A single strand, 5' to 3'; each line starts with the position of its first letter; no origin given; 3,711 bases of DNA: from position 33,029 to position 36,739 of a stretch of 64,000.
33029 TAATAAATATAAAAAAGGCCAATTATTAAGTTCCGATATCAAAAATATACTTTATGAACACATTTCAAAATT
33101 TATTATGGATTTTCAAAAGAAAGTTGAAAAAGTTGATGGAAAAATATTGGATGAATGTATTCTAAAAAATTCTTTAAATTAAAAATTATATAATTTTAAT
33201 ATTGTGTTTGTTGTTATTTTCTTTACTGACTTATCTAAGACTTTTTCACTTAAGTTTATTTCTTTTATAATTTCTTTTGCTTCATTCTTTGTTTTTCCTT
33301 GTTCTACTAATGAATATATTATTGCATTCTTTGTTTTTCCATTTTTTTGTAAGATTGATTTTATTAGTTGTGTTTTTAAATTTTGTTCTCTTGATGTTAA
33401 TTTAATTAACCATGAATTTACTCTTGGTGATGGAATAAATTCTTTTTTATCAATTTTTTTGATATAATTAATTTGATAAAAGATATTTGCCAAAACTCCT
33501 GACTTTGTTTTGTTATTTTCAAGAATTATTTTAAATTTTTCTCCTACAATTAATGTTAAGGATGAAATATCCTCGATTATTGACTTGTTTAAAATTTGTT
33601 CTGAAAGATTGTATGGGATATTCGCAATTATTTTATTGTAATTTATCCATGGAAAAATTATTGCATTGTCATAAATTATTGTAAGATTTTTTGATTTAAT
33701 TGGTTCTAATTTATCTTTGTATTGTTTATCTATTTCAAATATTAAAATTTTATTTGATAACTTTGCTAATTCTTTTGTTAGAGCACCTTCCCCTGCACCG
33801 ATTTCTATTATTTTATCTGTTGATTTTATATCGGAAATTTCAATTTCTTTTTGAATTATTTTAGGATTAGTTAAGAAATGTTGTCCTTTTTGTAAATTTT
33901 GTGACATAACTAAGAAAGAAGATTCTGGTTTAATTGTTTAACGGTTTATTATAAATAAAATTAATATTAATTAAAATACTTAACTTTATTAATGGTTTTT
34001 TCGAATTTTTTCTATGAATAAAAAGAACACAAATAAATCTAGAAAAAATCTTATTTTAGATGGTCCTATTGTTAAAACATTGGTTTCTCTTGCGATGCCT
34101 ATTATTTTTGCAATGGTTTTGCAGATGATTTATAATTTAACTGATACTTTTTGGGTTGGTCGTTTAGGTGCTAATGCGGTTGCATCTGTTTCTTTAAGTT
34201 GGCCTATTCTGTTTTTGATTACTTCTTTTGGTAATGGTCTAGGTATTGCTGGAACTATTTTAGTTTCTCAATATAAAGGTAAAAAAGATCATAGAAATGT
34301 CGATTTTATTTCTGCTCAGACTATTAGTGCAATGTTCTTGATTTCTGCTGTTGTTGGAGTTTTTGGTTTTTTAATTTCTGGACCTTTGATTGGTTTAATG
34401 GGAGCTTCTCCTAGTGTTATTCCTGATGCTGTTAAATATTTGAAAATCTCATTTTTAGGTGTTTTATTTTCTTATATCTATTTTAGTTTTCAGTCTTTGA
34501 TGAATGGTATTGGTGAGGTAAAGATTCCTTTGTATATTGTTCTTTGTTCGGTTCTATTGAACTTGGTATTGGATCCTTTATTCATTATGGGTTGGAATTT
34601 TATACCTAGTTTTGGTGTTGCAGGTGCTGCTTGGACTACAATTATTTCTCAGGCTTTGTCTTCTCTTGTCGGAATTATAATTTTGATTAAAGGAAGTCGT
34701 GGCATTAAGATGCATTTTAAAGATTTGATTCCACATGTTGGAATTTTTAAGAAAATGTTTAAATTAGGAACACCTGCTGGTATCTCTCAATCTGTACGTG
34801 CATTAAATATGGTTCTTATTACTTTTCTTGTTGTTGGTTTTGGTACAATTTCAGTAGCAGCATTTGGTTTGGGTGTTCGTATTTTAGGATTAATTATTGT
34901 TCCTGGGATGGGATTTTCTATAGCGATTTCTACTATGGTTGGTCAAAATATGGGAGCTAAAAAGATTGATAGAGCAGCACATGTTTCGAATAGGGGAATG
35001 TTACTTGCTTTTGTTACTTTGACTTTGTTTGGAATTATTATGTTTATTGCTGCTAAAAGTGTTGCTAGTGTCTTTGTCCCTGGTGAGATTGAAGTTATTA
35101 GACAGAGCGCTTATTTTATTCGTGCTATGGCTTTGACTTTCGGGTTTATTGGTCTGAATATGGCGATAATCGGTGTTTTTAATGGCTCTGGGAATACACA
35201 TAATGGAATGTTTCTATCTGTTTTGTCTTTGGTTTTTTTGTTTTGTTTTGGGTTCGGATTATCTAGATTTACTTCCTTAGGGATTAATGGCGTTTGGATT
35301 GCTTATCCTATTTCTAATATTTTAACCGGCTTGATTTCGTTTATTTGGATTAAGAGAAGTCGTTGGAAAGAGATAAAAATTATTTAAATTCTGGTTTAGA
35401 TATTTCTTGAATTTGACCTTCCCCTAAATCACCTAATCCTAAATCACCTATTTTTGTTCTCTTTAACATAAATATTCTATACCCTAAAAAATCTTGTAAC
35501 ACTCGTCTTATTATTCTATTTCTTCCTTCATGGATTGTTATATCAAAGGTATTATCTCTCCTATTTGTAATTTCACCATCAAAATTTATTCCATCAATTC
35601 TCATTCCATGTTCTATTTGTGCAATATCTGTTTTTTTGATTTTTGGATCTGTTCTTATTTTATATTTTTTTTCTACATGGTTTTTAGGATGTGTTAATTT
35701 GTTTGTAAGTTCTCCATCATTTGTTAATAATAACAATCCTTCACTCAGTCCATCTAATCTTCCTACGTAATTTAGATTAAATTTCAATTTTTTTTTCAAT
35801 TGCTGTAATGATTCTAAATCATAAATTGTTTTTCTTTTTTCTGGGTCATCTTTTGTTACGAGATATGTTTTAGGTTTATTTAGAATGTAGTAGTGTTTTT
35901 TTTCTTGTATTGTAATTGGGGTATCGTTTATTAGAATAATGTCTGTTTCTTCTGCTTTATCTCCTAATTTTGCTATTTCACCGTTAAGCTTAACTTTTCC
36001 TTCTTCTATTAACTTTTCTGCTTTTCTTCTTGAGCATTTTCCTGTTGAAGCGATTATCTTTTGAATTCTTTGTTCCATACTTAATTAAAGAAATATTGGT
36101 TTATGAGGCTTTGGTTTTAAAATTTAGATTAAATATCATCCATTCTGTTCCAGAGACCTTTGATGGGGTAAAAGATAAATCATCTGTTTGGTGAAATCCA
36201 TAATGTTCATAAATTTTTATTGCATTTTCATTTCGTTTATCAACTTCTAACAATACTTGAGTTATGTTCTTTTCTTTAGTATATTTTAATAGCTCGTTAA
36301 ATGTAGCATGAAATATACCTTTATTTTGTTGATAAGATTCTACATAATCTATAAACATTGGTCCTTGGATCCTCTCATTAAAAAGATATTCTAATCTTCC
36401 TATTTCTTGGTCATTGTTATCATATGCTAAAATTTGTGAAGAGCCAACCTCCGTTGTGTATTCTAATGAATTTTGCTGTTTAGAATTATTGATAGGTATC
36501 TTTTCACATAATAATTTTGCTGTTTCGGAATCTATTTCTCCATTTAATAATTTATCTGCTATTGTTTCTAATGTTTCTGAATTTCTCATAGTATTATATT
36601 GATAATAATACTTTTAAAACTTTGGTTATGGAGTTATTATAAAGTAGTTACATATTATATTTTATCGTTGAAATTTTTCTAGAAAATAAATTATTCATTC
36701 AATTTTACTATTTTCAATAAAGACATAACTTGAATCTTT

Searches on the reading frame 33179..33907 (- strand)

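Call 41: search_protein_families(library=pfam, proteins=[window:33179-33907:-], max_evalue=0.001)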
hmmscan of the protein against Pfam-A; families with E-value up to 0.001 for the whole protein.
window:33179-33907:- (242 aa): 2 families
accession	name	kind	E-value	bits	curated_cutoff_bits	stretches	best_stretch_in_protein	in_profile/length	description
PF00398.26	RrnaAD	-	1.3e-29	103.5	24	1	4-231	5-254/263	Ribosomal RNA adenine dimethylase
PF05219.18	DREV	-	0.00095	18.8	26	0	7-78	67-143/265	DREV methyltransferase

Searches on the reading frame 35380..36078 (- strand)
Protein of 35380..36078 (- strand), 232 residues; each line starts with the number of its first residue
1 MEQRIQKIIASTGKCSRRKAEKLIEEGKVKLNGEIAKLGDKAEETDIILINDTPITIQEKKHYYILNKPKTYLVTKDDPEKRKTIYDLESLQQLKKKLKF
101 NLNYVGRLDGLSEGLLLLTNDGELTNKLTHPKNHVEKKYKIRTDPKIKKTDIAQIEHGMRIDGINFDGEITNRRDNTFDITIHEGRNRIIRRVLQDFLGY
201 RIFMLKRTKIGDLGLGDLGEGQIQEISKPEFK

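Call 41: search_protein_families(library=pfam, proteins=[window:35380-36078:-], max_evalue=0.001)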
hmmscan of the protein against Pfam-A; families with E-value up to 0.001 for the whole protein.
window:35380-36078:- (232 aa): 2 families
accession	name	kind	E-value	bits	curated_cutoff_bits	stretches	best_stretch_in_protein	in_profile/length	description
PF00849.27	PseudoU_synth_2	-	1.1e-19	71.6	26.8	1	62-195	1-151/152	RNA pseudouridylate synthase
PF01479.30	S4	-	1.7e-12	47.3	22.8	1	3-48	1-48/48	S4 domain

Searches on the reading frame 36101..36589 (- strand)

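Call 41: search_protein_families(library=pfam, proteins=[window:36101-36589:-], max_evalue=0.001)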
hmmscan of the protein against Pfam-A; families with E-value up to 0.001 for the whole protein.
window:36101-36589:- (162 aa): 4 families
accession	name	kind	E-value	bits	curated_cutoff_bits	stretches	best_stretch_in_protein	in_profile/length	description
PF13673.13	Acetyltransf_10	-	2.2e-06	28.1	23.6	1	45-137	25-112/128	Acetyltransferase (GNAT) domain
PF00583.31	Acetyltransf_1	-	0.00018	22.2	20.7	1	82-132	66-116/116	Acetyltransferase (GNAT) family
PF13302.13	Acetyltransf_3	-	0.00034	21.7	25.4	1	44-133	56-138/138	Acetyltransferase (GNAT) domain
PF13420.13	Acetyltransf_4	-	0.00053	20.5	24.3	1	49-135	47-137/155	Acetyltransferase (GNAT) domain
